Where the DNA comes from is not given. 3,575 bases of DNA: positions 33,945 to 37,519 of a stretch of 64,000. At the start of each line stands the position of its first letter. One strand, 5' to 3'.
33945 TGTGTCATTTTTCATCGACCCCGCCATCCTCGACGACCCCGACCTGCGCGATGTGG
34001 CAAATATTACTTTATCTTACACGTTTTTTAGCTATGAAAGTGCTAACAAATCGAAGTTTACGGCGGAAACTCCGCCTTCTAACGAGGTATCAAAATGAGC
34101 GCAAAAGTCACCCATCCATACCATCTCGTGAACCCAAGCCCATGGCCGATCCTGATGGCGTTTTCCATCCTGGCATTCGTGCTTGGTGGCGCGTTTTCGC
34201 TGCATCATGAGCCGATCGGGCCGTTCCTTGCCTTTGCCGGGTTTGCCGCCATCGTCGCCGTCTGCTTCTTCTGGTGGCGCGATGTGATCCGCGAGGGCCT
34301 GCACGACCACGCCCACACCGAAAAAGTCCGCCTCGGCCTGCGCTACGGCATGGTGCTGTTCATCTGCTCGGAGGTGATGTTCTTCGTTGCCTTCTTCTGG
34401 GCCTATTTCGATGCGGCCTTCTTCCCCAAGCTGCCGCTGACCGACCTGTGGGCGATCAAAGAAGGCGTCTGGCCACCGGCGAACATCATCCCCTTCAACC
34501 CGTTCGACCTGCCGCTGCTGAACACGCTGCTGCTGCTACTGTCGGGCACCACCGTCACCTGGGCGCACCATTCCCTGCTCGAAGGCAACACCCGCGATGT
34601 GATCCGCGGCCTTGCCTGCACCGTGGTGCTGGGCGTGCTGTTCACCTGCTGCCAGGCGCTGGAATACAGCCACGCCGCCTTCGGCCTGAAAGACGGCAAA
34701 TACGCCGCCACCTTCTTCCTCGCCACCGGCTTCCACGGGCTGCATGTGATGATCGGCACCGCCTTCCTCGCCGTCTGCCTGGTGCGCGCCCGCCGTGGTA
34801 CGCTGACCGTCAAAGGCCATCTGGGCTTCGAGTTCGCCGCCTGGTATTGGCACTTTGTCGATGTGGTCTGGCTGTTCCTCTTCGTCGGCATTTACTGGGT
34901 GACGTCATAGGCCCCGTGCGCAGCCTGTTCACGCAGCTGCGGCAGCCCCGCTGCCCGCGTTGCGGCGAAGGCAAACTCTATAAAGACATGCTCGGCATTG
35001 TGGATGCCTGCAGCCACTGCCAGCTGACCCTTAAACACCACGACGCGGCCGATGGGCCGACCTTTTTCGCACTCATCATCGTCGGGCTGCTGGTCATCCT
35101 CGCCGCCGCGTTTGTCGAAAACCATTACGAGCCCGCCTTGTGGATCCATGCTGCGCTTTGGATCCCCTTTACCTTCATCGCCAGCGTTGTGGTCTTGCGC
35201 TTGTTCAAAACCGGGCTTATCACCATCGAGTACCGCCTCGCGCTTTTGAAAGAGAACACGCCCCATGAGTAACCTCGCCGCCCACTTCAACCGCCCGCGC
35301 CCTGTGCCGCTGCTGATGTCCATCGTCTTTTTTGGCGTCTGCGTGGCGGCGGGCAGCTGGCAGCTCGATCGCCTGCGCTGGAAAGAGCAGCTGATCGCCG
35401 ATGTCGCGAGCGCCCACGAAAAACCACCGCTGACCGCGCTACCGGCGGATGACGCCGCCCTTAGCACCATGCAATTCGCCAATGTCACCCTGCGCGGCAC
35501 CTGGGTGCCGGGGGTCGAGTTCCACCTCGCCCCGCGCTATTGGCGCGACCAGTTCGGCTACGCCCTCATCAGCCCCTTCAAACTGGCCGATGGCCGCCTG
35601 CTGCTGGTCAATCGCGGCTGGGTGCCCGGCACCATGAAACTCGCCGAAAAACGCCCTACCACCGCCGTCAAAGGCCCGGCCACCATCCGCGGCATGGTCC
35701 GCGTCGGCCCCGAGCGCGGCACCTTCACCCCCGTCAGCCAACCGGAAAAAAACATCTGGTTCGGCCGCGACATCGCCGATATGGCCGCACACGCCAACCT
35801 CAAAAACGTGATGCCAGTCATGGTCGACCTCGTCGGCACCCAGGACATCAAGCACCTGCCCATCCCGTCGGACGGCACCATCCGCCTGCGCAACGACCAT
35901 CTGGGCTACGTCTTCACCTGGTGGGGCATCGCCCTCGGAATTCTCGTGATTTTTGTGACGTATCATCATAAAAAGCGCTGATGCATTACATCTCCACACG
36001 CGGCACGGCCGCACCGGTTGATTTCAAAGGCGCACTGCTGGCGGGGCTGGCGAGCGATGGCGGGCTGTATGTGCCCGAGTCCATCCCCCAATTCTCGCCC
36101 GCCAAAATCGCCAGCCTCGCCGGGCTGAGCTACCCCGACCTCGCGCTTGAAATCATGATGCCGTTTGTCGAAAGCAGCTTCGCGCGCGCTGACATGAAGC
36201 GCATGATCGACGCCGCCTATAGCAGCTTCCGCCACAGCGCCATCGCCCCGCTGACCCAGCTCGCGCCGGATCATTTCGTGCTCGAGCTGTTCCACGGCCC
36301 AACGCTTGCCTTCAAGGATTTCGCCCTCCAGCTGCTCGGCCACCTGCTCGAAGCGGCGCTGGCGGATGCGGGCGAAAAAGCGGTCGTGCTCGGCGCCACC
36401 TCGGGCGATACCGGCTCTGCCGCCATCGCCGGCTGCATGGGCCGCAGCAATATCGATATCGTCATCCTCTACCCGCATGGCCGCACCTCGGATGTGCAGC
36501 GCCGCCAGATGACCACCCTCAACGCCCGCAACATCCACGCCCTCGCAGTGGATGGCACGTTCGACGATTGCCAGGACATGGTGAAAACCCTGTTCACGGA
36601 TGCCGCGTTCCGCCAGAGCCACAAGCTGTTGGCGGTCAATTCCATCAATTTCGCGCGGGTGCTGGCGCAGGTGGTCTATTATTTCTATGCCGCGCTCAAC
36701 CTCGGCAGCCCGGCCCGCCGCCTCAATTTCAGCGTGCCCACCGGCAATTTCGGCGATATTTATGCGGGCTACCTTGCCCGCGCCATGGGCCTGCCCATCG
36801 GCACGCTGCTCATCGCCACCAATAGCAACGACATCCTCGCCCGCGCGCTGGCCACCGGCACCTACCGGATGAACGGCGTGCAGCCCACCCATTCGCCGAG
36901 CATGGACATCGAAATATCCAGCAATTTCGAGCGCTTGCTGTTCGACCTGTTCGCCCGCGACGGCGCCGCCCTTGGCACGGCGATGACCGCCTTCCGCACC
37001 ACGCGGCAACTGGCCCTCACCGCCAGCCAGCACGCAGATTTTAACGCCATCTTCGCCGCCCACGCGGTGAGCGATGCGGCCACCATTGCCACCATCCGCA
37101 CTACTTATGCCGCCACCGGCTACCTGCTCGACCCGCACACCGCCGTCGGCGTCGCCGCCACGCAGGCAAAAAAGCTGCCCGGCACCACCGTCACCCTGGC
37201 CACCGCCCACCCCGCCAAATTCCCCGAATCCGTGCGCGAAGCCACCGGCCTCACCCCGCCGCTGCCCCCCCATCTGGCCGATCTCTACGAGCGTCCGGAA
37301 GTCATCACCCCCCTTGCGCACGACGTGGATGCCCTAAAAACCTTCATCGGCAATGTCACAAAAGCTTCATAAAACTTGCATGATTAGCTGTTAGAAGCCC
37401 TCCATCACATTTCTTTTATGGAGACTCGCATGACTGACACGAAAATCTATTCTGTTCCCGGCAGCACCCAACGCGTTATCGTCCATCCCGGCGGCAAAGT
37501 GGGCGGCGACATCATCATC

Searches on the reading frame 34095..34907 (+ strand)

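Call 67: search_protein_families(library=pfam, proteins=[window:34095-34907:+], max_evalue=0.00001)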
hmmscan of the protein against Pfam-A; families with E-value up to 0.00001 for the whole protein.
window:34095-34907:+ (271 aa): 1 family
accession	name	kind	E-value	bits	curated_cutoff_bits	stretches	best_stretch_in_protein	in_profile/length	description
PF00510.24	COX3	-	1.2e-92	310.9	23.8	1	7-270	1-257/258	Cytochrome c oxidase subunit III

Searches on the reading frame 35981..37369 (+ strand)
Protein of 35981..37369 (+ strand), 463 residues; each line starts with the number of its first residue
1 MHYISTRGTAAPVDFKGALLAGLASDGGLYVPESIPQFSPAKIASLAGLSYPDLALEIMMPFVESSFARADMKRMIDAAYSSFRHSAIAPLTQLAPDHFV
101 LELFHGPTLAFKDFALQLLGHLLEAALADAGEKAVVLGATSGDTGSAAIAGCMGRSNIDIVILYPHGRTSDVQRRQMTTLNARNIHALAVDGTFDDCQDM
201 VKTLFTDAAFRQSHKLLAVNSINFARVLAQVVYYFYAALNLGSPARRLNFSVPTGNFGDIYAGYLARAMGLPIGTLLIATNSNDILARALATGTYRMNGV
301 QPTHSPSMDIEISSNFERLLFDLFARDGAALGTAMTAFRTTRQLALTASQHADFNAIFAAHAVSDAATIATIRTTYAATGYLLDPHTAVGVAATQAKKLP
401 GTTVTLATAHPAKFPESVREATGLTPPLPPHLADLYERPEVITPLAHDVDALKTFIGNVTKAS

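Call 66: search_protein_families(library=pfam, proteins=[window:35981-37369:+], max_evalue=0.00001)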
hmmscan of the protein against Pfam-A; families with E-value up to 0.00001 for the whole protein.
window:35981-37369:+ (463 aa): 3 families
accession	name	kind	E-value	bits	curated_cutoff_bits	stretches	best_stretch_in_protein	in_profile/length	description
PF14821.11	Thr_synth_N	-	1.2e-28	99.5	25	1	2-80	1-79/79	Threonine synthase N terminus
PF00291.31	PALP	-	3.9e-23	82.7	35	1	101-350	28-262/295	Pyridoxal-phosphate dependent enzyme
PF24857.1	THR4_C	-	3.3e-08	34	27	1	387-422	1-41/85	Threonine synthase, C-terminal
